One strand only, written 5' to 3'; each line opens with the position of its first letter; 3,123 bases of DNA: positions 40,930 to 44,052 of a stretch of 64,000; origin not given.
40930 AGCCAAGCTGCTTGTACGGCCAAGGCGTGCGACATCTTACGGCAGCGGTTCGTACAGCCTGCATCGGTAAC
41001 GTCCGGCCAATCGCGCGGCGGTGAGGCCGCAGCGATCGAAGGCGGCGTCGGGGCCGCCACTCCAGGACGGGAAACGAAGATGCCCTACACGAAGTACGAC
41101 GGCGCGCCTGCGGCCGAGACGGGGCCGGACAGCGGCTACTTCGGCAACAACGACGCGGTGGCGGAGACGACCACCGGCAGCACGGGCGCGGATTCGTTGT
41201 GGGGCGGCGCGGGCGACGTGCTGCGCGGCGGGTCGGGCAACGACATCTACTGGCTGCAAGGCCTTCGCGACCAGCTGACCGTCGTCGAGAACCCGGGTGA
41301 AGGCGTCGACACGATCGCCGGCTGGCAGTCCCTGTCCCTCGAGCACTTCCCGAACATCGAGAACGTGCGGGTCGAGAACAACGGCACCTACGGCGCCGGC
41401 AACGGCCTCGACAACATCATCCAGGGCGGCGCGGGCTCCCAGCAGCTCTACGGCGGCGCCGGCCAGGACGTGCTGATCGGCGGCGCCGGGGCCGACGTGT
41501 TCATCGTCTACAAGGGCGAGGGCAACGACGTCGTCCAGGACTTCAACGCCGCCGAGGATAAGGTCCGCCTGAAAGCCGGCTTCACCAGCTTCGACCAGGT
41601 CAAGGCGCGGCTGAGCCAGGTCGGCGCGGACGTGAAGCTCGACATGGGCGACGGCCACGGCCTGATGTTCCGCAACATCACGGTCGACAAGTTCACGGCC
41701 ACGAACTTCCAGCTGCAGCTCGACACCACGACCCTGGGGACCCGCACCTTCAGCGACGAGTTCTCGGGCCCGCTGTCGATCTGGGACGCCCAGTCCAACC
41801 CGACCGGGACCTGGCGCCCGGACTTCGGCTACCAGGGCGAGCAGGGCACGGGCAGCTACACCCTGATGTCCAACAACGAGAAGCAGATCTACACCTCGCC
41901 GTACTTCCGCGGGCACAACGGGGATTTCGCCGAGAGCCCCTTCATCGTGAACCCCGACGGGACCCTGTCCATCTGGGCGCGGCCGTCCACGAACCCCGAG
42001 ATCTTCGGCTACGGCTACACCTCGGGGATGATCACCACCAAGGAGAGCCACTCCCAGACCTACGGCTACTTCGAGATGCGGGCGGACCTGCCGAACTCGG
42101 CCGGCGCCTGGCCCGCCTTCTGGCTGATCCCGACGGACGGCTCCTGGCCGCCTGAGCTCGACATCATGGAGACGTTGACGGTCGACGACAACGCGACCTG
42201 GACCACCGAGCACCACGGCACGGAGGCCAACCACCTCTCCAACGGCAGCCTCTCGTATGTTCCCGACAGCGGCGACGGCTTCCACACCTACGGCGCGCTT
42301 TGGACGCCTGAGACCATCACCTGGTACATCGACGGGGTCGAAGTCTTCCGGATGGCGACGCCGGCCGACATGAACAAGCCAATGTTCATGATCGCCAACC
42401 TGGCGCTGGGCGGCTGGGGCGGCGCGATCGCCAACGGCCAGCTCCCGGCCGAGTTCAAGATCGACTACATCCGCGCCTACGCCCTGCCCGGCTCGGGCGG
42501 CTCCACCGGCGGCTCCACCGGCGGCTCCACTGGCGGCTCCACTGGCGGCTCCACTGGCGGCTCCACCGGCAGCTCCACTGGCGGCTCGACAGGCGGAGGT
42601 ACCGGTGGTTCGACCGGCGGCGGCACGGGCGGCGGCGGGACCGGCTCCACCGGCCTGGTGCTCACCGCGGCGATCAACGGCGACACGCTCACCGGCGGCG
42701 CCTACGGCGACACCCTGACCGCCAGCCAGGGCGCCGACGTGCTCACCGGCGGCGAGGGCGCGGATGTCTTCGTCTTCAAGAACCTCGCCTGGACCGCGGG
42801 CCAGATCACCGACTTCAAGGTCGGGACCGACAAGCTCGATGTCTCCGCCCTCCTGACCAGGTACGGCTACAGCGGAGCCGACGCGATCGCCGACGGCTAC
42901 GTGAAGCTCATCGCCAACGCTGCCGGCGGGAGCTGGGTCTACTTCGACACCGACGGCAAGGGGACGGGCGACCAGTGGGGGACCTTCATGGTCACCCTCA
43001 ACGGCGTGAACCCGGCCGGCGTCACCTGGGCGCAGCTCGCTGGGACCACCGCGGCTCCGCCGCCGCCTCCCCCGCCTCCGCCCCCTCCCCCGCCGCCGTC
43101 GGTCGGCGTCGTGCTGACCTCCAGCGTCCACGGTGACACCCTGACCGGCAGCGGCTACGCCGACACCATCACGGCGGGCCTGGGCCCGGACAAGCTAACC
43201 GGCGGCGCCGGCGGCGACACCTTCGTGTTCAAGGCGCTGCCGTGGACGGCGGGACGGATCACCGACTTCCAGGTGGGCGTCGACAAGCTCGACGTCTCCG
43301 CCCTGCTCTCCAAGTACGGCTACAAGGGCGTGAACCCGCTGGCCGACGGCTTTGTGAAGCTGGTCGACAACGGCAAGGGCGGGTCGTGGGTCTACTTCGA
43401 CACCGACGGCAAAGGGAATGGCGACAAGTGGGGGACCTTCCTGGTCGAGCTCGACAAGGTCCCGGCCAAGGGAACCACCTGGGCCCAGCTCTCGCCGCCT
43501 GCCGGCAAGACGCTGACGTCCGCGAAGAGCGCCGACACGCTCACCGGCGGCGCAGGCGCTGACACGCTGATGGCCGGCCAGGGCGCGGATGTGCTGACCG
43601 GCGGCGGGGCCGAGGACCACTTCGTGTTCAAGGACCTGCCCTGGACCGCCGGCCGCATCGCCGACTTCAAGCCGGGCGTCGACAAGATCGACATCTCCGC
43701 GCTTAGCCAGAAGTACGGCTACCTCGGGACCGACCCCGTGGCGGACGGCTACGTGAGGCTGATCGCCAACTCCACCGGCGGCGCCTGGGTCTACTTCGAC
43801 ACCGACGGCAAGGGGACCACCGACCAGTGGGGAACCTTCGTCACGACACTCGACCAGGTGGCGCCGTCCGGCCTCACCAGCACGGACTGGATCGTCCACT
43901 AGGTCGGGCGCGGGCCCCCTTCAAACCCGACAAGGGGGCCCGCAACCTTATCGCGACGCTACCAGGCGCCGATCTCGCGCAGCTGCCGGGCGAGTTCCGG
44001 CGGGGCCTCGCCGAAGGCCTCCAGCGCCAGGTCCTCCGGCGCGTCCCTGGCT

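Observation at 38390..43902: Tandem ExsH-like RTX-GH16 glycanases: same catalytic half, swapped C-termini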

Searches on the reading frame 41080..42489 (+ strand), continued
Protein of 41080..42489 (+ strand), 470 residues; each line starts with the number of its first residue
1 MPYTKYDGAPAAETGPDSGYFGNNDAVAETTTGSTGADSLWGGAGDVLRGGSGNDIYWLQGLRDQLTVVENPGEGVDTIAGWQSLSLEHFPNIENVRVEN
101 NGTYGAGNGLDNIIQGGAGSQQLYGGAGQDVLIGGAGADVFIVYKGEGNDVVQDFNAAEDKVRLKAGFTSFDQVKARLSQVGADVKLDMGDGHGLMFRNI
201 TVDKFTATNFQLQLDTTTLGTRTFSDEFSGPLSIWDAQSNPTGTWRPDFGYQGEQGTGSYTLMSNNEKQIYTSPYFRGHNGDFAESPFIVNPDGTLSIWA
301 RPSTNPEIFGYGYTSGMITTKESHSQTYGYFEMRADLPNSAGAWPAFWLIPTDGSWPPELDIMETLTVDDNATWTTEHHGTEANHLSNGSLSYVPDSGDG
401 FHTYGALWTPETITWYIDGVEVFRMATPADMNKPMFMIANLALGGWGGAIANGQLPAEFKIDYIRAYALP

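Call 76: fold_search(model_id=the predicted structure, library=pdb)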
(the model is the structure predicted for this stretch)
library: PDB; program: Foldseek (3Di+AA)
matches with E <= 10: 1566; with E <= 0.001: 297
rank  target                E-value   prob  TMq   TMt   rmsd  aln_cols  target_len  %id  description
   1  6xqf_A                1.2e-19  1.00  0.44  0.77   3.3       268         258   29  Crystal structure of SCLam E144S mutant, a non-specific endo-beta-1,3(4)-glucanase from family GH16, co-crystallized w (released 2021-02-10)
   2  6xof                  1.5e-19  1.00  0.44  0.75   4.1       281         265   28  Crystal structure of SCLam, a non-specific endo-beta-1,3(4)-glucanase from family GH16 (released 2021-02-10)
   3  2hyk                  1.9e-19  1.00  0.42  0.80   3.6       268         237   30  The crystal structure of an endo-beta-1,3-glucanase from alkaliphilic Nocardiopsis sp.strain F96 (released 2007-10-02)
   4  6xqm_A                1.9e-19  1.00  0.45  0.77   4.1       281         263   27  Crystal structure of SCLam E144S mutant, a non-specific endo-beta-1,3(4)-glucanase from family GH16, co-crystallized w (released 2021-02-10)
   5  6xqh_A                2.4e-19  1.00  0.44  0.78   3.4       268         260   28  Crystal structure of SCLam E144S mutant, a non-specific endo-beta-1,3(4)-glucanase from family GH16, co-crystallized w (released 2021-02-10)
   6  4dfs_A                3.1e-19  1.00  0.43  0.78   3.2       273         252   27  Structure of the catalytic domain of an endo-1,3-beta-glucanase (laminarinase) from Thermotoga petrophila RKU-1 (released 2012-03-14)
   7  6xql_A                4.3e-19  1.00  0.45  0.79   3.4       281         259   28  Crystal structure of SCLam E144S mutant, a non-specific endo-beta-1,3(4)-glucanase from family GH16, co-crystallized w (released 2021-02-10)
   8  4crq_A                4.5e-19  1.00  0.42  0.83   3.0       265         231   28  Crystal structure of the catalytic domain of the modular laminarinase ZgLamC mutant E142S (released 2015-01-14)
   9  3atg                  5.6e-19  1.00  0.42  0.79   3.5       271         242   29  endo-1,3-beta-glucanase from Cellulosimicrobium cellulans (released 2012-01-18)
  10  7ww4                  7.3e-19  1.00  0.44  0.43  14.5       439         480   19  Crystal structure of multidomain beta-1,3(4)-glucanase (released 2023-02-15)
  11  7wwc_A                1.1e-18  1.00  0.44  0.43  14.1       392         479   21  Crystal structure of beta-1,3(4)-glucanase with Laminaritriose (released 2023-02-15)
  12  6xqg_A                2.2e-18  1.00  0.43  0.79   3.1       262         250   28  Crystal structure of SCLam E144S mutant, a non-specific endo-beta-1,3(4)-glucanase from family GH16, co-crystallized w (released 2021-02-10)
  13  3azz_A                2.2e-18  1.00  0.43  0.78   3.4       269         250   27  Crystal structure of the laminarinase catalytic domain from Thermotoga maritima MSB8 in complex with gluconolactone (released 2011-11-23)
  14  5wut_A                2.6e-18  1.00  0.41  0.81   3.3       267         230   26  Crystal structure of laminarinase from Flavobacterium sp. UMI-01 (released 2018-01-03)
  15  6jh5                  3.8e-18  1.00  0.42  0.84   2.8       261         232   27  Structure of Marine bacterial laminarinase (released 2019-04-03)
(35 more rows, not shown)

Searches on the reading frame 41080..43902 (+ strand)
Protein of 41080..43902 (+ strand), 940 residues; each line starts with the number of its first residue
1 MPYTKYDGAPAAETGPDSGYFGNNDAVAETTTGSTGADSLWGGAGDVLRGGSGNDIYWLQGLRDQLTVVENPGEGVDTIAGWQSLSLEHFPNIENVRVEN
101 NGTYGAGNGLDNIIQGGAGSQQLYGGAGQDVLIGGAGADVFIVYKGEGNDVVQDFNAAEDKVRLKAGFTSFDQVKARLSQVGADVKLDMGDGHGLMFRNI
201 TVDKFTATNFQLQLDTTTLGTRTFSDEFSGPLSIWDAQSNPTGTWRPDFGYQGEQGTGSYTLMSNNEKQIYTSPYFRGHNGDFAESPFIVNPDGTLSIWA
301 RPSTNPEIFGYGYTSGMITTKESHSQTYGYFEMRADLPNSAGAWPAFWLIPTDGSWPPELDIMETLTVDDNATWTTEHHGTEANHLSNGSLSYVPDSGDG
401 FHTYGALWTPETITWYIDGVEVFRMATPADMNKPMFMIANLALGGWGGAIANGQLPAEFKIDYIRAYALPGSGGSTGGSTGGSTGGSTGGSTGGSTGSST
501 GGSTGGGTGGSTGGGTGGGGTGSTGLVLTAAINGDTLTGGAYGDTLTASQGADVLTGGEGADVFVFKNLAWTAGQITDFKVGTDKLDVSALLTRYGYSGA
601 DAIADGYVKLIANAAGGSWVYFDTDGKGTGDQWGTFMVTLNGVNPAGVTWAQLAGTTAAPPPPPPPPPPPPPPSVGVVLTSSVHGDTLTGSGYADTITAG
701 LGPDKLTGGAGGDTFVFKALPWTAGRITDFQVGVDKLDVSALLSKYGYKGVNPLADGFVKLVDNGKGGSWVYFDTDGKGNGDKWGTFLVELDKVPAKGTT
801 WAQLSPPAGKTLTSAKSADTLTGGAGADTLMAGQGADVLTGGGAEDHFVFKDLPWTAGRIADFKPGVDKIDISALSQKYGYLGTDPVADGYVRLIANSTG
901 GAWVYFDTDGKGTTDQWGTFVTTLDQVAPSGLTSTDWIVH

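Call 3: search_protein_families(library=pfam, proteins=[window:41080-43902:+], max_evalue=0.01)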
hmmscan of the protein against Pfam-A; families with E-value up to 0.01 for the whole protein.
window:41080-43902:+ (940 aa): 5 families
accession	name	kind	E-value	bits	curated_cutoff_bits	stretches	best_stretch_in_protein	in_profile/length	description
PF00722.28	Glyco_hydro_16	-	3.5e-24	85.7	22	1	302-464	28-174/175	Glycosyl hydrolases family 16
PF00353.25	HemolysinCabind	-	5.4e-24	84.2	23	4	818-846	6-34/36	RTX calcium-binding nonapeptide repeat (4 copies)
PF08548.17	Peptidase_M10_C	-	5.8e-17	62.5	20.7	3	830-879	84-136/193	Peptidase M10 serralysin C terminal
PF03935.22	SKN1_KRE6_Sbg1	-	2.2e-05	23.5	30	0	290-350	162-222/501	Beta-glucan synthesis-associated protein SKN1/KRE6/Sbg1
PF19127.6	Choline_bind_3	-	0.0073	16.7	27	0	900-916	8-24/47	Choline-binding repeat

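Call 6: search_protein_families(library=ncbifam, proteins=[window:41080-43902:+], max_evalue=0.01)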
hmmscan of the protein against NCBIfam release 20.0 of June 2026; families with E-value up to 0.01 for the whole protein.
window:41080-43902:+ (940 aa): 11 families
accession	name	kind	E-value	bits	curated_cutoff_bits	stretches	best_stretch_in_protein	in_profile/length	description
NF052454.1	BtaGlycanEglC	equivalog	1.8e-140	468.9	700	3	9-469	10-458/459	endo-1,3-1,4-beta-glycanase EglC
NF035945.1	Zn_serralysin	subfamily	1.2e-39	136.8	500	4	815-878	334-401/462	serralysin family metalloprotease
NF053766.1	ZapA_metallo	exception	1.2e-27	97.1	940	4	809-877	348-420/483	ZapA family metalloprotease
TIGR03661.1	T1SS_VCA0849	domain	1.1e-20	74.6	17.6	3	576-646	3-73/91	type I secretion C-terminal target domain-containing protein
NF050046.1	PueAB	exception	1.4e-17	63.4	670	2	97-210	500-613/616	polyurethane esterase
NF033943.0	RTX_toxin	subfamily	2.9e-17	62.2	1000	2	29-175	697-831/930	RTX family hemolysin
NF046115.1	Ca_rpt_SMc04171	equivalog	1.3e-13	50.9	625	2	106-209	454-570/574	SMc04171 family calcium-binding repeat protein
NF041449.1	K_carrageenase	equivalog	3.3e-10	39.6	350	2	394-426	197-229/283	kappa-carrageenase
NF047856.1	BGlucanaseBglS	equivalog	7.3e-07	28.9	300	1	311-432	80-200/237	beta-glucanase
NF052392.1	BetGlycExoK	equivalog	2.3e-05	24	350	1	313-433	89-206/261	endo-1,3-1,4-beta-glycanase ExoK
NF033203.1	entero_EhxA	exception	0.002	16.3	2000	1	107-157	743-791/997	enterohemolysin EhxA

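Call 12: find_encoding_contigs(protein=window:41080-43902:+, flank=10000, max_places=4)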
Protein window:41080-43902:+ (940 aa): 1 contig read that carries it; 1 place shown.
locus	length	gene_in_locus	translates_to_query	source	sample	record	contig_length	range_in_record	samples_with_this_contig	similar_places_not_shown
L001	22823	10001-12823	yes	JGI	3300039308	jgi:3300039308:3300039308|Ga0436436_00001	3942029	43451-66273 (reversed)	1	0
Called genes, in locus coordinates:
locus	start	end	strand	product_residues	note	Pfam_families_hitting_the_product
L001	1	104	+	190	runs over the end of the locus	PF14117:DUF4287, PF18899:DUF5655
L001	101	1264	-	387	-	PF04339:FemAB_like, PF13480:Acetyltransf_6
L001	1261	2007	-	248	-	PF03009:GDPD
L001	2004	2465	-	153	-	PF14588:YjgF_endoribonc, PF01042:Ribonuc_L-PSP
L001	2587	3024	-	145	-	PF09361:Phasin_2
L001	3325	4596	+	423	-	PF00768:Peptidase_S11, PF13354:Beta-lactamase2, PF05036:SPOR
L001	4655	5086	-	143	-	PF03656:Pam16 (weak), PF00226:DnaJ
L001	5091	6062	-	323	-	PF09140:MipZ, PF10609:ParA, PF13614:AAA_31, PF01656:CbiA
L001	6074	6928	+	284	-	PF02569:Pantoate_ligase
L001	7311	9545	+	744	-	PF00722:Glyco_hydro_16, PF03935:SKN1_KRE6_Sbg1 (faint), PF00353:HemolysinCabind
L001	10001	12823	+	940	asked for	-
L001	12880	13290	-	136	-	PF07370:DUF1489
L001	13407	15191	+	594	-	PF00027:cNMP_binding, PF24179:NTE_Ploop (faint), PF01734:Patatin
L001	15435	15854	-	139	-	PF12098:DUF3574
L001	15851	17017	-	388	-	PF02771:Acyl-CoA_dh_N, PF02770:Acyl-CoA_dh_M, PF00441:Acyl-CoA_dh_1, PF08028:Acyl-CoA_dh_2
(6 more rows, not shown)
